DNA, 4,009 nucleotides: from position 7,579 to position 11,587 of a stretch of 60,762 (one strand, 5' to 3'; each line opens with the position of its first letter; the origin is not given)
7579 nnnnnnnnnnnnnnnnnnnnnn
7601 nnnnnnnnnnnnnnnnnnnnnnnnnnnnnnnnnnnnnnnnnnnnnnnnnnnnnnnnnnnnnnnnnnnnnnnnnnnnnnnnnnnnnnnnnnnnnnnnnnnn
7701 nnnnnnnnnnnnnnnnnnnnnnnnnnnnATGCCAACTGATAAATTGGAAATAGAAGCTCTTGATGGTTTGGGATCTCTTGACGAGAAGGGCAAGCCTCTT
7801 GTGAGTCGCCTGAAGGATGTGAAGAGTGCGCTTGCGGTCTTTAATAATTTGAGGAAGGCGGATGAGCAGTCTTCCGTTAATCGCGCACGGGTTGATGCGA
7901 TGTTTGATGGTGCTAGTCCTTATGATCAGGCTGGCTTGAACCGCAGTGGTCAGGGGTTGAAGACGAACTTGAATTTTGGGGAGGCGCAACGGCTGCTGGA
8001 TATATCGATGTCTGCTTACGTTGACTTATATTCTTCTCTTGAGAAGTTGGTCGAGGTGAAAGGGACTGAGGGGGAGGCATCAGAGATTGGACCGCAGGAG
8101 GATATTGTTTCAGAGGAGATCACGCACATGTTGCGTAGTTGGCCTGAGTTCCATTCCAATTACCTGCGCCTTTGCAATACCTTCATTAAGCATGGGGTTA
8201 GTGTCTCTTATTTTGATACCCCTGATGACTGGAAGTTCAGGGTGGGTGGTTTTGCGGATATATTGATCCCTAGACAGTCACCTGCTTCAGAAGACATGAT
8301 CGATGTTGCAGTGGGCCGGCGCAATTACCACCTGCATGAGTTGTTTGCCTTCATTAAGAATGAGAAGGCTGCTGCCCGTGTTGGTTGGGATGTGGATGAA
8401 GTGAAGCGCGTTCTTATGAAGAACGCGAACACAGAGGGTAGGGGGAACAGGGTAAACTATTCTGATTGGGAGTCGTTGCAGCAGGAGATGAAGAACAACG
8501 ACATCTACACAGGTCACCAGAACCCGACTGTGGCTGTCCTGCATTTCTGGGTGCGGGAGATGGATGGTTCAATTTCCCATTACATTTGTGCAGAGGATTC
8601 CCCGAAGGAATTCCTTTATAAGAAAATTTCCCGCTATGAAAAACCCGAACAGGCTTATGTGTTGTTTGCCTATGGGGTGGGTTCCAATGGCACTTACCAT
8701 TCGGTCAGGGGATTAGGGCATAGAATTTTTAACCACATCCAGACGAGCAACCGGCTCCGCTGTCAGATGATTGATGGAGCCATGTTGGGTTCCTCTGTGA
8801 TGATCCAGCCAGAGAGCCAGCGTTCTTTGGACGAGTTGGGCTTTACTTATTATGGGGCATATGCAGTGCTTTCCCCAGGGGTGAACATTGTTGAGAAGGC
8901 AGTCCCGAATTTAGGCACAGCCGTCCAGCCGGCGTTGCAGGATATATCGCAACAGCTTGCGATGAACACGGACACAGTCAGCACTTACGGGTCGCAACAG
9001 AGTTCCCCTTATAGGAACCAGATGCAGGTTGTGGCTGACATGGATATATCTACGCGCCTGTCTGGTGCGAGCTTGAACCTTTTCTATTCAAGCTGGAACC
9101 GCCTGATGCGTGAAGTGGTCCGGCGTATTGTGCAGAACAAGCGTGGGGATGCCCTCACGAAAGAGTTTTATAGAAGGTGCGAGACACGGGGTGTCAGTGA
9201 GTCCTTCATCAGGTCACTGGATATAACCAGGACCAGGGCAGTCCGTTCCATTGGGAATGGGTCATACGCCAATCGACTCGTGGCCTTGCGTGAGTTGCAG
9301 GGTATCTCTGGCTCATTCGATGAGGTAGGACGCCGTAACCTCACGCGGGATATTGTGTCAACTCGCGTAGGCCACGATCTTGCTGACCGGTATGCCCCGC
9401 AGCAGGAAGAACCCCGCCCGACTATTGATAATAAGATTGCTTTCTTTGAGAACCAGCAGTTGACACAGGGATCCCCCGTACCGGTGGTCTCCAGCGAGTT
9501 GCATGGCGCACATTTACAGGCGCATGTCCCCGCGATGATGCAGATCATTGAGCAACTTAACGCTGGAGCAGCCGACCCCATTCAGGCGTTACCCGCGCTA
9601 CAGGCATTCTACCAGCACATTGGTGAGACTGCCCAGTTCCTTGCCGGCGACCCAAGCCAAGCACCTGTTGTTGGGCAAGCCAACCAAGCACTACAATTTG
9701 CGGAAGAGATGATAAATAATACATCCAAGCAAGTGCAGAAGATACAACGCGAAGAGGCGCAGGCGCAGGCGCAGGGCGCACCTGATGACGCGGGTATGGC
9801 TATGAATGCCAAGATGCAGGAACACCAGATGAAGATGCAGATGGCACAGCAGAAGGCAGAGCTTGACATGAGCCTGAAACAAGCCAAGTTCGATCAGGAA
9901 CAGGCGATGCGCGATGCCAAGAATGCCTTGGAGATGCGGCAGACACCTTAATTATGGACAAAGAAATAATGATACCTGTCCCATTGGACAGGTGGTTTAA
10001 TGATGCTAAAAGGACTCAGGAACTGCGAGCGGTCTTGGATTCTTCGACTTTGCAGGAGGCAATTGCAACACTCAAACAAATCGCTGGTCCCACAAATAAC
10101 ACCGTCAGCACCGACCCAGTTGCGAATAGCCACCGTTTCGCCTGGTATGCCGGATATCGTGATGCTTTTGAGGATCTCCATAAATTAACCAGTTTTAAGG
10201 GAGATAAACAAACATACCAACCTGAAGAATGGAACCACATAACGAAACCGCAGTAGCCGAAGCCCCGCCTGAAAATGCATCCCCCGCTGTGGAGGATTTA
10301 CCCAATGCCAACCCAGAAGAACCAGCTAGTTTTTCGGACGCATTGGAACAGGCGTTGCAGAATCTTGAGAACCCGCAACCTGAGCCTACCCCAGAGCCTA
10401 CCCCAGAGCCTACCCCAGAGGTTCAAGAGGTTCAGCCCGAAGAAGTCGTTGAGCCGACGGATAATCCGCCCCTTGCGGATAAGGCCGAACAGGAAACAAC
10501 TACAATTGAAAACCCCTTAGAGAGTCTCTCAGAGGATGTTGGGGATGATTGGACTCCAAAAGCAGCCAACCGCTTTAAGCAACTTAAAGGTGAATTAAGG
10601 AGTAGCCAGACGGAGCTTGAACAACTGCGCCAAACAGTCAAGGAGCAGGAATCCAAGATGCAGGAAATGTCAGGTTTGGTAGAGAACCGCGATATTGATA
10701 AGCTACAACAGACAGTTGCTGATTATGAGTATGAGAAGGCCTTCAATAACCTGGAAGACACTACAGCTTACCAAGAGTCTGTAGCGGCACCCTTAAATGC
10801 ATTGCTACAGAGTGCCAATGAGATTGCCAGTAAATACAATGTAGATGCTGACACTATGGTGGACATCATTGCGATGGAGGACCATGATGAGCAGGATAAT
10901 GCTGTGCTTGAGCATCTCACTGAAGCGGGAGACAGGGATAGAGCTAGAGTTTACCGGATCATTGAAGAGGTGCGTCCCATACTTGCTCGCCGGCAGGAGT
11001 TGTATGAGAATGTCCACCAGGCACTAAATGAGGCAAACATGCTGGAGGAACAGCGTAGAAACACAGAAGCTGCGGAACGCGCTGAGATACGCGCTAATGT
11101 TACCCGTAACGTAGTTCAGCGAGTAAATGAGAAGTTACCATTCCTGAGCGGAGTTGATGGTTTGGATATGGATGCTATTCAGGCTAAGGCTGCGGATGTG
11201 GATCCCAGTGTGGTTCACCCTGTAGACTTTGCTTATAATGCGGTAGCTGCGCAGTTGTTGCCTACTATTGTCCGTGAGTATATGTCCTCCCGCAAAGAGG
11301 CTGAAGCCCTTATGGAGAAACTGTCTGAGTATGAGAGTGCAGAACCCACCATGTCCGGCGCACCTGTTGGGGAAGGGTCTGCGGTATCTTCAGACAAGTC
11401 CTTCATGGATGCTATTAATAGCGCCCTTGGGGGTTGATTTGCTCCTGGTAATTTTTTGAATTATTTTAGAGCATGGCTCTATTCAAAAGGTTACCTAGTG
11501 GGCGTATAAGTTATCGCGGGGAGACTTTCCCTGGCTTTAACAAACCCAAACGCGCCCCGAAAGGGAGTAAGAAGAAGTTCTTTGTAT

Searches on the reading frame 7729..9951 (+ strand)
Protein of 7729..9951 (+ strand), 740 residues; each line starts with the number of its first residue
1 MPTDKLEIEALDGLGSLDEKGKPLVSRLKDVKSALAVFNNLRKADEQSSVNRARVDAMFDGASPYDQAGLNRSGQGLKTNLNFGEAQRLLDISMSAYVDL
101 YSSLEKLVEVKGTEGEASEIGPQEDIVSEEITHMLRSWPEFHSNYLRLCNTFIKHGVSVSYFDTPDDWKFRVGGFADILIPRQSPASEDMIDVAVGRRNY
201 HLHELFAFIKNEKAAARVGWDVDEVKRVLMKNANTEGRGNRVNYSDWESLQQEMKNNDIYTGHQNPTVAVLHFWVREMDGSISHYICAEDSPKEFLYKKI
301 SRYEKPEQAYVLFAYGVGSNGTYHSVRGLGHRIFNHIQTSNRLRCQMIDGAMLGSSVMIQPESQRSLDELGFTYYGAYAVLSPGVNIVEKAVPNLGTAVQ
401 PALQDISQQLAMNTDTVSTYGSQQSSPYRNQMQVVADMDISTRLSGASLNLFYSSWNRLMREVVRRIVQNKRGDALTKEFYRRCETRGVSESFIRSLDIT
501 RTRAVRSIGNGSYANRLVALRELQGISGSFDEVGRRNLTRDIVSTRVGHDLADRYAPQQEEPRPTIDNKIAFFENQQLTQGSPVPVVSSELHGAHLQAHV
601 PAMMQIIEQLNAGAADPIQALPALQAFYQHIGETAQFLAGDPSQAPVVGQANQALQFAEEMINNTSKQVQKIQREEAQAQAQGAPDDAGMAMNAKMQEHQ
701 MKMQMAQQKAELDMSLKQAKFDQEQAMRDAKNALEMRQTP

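Call 9: search_protein_families(library=pfam, proteins=[window:7729-9951:+], max_evalue=0.1)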
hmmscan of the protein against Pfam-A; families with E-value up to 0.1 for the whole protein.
window:7729-9951:+ (740 aa): 0 families

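Call 10: search_protein_families(library=phrogs, proteins=[window:7729-9951:+], max_evalue=0.01)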
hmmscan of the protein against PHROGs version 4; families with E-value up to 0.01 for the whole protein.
window:7729-9951:+ (740 aa): 0 families

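Call 15: find_related_loci(query=window:7729-9951:+, collection=viral_contigs, flank=5000)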
Query window:7729-9951:+ (740 aa) in viral_contigs; peptide patterns used: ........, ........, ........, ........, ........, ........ (x = any residue, [..] = any of these).
101 stretches matched a pattern; 95 encode a relative of the query (tblastn E <= 1e-3); the best 80 are kept; 79 distinct loci.
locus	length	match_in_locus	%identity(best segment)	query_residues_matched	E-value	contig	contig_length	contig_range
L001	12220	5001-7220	89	1-740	0e+0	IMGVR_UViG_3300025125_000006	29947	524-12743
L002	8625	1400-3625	83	1-739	0e+0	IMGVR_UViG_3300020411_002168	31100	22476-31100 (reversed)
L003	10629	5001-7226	80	1-736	0e+0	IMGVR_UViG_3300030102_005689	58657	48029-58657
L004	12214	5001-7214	78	1-737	0e+0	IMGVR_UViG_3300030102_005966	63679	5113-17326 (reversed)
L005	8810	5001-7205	77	7-738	0e+0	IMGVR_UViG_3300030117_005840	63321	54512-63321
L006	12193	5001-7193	77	8-738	0e+0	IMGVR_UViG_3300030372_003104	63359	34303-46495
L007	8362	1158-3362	77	7-738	0e+0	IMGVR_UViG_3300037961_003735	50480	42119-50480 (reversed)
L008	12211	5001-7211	77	1-739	0e+0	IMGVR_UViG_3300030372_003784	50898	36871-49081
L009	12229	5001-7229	77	1-738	0e+0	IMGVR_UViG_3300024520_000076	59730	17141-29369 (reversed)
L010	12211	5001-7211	76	1-738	0e+0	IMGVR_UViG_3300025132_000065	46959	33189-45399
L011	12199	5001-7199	75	3-738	0e+0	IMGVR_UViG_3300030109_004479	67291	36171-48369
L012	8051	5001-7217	74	1-738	0e+0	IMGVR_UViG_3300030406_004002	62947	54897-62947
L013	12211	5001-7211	76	1-738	0e+0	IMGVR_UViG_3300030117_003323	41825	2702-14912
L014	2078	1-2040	81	4-684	0e+0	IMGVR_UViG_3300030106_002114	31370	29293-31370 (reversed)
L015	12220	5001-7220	74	1-738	0e+0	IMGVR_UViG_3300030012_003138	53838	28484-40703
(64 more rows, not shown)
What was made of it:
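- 7729..9951 (+): 740-aa gene, the next gene downstream. Possibly the portal, judged only by size and position; this is unverified. Used as the anchor to fetch 79 related loci (call 15).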

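Call 24: search_dna_similar(query=window:7729-9951:+, collection=phages, mode=protein, max_rows=15)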
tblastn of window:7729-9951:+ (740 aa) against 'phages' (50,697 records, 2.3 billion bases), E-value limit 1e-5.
No match.

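Call 76: search_solved_structures(query=window:7729-9948:+, max_evalue=1)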
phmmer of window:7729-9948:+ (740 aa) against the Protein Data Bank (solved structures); distinct sequences matched with E-value up to 1: 0.

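Call 84: search_protein_families(library=ncbifam, proteins=[window:7729-9951:+], max_evalue=0.01)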
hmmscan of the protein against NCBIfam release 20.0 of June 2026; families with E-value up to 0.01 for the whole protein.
window:7729-9951:+ (740 aa): 0 families
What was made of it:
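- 7729..9951 (+): No hit in Pfam, PHROGs, NCBIfam, PDB or the phage database (calls 9, 10, 24, 76, 84).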

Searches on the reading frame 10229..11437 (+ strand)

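Call 9: search_protein_families(library=pfam, proteins=[window:10229-11437:+], max_evalue=0.1)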
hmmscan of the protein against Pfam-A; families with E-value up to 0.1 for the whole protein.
window:10229-11437:+ (402 aa): 2 families
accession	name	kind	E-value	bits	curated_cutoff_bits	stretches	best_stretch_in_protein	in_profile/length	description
PF11099.14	M11L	-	0.07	13.9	26.9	0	189-230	28-68/160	Apoptosis regulator M11L like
PF19578.4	DUF6090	-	0.08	13.2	23.5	0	117-193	33-110/182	Family of unknown function (DUF6090)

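Call 10: search_protein_families(library=phrogs, proteins=[window:10229-11437:+], max_evalue=0.01)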
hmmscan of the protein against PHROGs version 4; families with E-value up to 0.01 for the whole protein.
window:10229-11437:+ (402 aa): 0 families
